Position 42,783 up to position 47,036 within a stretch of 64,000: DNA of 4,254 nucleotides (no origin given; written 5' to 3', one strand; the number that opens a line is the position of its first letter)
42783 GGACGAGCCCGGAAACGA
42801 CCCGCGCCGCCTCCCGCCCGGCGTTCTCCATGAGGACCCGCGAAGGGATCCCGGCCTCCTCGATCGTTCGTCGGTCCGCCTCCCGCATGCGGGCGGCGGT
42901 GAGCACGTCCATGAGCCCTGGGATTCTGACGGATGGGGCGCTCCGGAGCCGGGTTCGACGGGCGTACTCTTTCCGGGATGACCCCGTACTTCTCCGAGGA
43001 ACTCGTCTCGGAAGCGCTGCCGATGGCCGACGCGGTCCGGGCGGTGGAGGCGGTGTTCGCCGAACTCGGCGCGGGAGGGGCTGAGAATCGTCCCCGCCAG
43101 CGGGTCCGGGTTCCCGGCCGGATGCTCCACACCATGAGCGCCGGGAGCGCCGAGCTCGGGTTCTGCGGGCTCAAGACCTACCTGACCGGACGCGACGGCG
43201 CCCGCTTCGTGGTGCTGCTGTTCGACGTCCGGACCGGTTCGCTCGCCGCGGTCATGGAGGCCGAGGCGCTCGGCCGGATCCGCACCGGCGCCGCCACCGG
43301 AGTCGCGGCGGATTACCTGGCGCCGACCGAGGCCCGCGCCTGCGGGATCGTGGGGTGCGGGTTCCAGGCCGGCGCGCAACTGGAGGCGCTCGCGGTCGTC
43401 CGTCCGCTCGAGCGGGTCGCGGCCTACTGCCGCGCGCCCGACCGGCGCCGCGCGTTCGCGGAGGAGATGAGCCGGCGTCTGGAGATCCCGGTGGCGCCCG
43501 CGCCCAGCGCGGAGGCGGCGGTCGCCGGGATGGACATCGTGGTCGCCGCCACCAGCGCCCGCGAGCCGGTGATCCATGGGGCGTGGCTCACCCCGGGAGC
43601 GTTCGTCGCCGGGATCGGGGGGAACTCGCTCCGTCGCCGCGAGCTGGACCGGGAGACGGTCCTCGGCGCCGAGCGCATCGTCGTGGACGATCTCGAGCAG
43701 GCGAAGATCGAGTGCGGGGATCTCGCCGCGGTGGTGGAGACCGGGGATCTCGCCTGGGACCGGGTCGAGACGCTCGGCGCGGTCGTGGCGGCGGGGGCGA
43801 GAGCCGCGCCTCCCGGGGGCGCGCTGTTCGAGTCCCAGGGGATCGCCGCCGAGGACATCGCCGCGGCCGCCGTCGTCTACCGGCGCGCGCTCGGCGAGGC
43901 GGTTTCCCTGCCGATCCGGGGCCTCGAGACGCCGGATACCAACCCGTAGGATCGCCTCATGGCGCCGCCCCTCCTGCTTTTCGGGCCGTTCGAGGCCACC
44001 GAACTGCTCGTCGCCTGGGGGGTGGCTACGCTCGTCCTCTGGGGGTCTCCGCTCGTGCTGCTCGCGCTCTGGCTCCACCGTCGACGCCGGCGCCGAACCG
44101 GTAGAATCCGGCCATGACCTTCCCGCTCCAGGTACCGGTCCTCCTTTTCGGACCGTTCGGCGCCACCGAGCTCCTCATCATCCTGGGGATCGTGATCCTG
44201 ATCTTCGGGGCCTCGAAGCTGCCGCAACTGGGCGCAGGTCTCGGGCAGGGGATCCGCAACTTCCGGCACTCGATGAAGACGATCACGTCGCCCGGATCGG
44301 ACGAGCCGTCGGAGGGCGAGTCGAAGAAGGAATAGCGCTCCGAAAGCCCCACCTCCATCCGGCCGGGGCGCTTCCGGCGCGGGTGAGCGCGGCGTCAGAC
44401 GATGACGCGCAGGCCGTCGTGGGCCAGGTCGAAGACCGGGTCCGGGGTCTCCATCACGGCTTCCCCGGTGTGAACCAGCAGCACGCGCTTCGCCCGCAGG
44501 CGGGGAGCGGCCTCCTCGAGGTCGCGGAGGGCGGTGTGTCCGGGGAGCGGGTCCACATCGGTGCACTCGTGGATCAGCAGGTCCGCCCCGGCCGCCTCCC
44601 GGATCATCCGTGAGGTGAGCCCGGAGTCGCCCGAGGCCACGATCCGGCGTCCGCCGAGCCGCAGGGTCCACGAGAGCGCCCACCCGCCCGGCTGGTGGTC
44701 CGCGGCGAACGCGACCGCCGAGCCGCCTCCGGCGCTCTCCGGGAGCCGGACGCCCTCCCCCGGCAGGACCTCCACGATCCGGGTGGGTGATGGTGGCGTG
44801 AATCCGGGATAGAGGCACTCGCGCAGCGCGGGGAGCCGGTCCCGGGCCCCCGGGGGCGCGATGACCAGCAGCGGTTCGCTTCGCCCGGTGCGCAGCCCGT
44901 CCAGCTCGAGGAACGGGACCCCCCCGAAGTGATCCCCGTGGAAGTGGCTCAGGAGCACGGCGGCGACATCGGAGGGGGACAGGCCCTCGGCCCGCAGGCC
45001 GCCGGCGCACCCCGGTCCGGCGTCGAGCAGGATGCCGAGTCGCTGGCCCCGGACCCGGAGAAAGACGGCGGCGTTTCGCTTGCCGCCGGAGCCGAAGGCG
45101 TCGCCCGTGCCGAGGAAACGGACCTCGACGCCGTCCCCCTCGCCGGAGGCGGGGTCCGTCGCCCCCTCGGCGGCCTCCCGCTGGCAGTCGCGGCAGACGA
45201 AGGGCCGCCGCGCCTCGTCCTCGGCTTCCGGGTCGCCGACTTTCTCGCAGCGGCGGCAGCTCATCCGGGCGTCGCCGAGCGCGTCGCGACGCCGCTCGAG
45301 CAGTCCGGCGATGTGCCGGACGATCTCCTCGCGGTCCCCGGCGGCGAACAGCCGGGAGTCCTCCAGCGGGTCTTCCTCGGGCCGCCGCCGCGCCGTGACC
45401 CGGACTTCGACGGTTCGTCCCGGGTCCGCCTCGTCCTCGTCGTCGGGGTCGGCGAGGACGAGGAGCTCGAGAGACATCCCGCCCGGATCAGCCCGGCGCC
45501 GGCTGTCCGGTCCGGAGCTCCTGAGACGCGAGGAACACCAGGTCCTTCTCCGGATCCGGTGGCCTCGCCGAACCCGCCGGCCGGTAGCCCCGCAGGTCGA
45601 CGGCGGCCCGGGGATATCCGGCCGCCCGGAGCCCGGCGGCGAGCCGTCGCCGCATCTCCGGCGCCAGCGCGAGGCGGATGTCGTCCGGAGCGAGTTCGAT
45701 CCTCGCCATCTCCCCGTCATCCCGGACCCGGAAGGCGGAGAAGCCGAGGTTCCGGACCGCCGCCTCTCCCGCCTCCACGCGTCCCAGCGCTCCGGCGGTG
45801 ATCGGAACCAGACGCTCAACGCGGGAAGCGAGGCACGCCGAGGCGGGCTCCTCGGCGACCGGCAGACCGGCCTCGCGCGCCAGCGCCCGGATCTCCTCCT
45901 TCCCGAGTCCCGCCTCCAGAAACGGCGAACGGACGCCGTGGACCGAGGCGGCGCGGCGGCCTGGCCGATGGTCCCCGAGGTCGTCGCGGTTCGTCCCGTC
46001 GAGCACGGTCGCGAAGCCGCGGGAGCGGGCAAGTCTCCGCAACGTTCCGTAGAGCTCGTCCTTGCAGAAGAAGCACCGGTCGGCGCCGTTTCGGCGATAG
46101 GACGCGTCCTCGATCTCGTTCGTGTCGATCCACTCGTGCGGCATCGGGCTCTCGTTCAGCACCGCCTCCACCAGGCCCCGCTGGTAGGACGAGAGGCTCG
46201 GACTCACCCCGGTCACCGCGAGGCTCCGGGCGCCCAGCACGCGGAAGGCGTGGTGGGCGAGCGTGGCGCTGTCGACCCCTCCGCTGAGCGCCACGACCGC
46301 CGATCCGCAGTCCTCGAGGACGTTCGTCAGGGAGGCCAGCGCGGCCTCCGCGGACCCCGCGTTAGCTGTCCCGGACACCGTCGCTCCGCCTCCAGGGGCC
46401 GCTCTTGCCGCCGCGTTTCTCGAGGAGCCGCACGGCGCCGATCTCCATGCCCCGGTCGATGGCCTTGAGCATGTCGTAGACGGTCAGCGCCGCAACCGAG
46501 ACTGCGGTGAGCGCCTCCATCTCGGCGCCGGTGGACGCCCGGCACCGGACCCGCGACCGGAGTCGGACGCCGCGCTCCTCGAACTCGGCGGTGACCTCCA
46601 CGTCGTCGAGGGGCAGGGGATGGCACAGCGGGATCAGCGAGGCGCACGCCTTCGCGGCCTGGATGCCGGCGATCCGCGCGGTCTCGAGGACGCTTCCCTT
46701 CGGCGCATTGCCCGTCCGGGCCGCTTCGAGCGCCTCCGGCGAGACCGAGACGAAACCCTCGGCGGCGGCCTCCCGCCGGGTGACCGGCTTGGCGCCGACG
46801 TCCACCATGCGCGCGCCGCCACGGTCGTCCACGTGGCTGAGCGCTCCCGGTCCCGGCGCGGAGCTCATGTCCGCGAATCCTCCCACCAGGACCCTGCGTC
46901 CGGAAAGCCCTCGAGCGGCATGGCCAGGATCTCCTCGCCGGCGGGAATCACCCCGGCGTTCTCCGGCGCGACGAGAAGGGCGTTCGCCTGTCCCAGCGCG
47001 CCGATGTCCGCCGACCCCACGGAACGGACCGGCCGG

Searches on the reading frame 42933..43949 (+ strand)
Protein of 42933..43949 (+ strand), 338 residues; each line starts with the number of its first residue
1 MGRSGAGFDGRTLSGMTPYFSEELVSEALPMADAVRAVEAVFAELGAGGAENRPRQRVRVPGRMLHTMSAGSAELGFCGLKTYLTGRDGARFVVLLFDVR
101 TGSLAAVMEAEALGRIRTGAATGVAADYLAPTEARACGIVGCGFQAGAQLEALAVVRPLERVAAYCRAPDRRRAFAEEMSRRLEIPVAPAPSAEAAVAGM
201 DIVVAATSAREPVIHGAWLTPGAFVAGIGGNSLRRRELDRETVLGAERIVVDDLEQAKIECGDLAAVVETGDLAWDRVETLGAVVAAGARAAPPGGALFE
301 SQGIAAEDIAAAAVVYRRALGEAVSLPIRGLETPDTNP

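Call 83: search_protein_families(library=pfam, proteins=[window:42933-43949:+], max_evalue=0.00001)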
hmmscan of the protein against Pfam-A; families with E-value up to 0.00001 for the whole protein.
window:42933-43949:+ (338 aa): 1 family
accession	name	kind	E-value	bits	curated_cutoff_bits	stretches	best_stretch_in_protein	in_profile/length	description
PF02423.21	OCD_Mu_crystall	-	2e-53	181.9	24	1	25-321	11-312/314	Ornithine cyclodeaminase/mu-crystallin family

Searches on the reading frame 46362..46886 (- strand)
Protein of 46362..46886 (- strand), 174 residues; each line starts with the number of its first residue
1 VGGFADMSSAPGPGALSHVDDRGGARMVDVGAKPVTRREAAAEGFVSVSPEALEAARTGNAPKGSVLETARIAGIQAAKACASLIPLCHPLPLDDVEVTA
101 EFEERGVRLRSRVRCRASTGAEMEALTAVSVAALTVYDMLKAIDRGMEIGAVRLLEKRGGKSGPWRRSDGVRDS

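Call 84: search_protein_families(library=pfam, proteins=[window:46362-46886:-], max_evalue=0.00001)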
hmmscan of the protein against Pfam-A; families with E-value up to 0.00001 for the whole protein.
window:46362-46886:- (174 aa): 1 family
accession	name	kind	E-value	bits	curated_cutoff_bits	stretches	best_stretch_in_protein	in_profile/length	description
PF01967.27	MoaC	-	1.8e-52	177.4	27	1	27-160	1-136/136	MoaC family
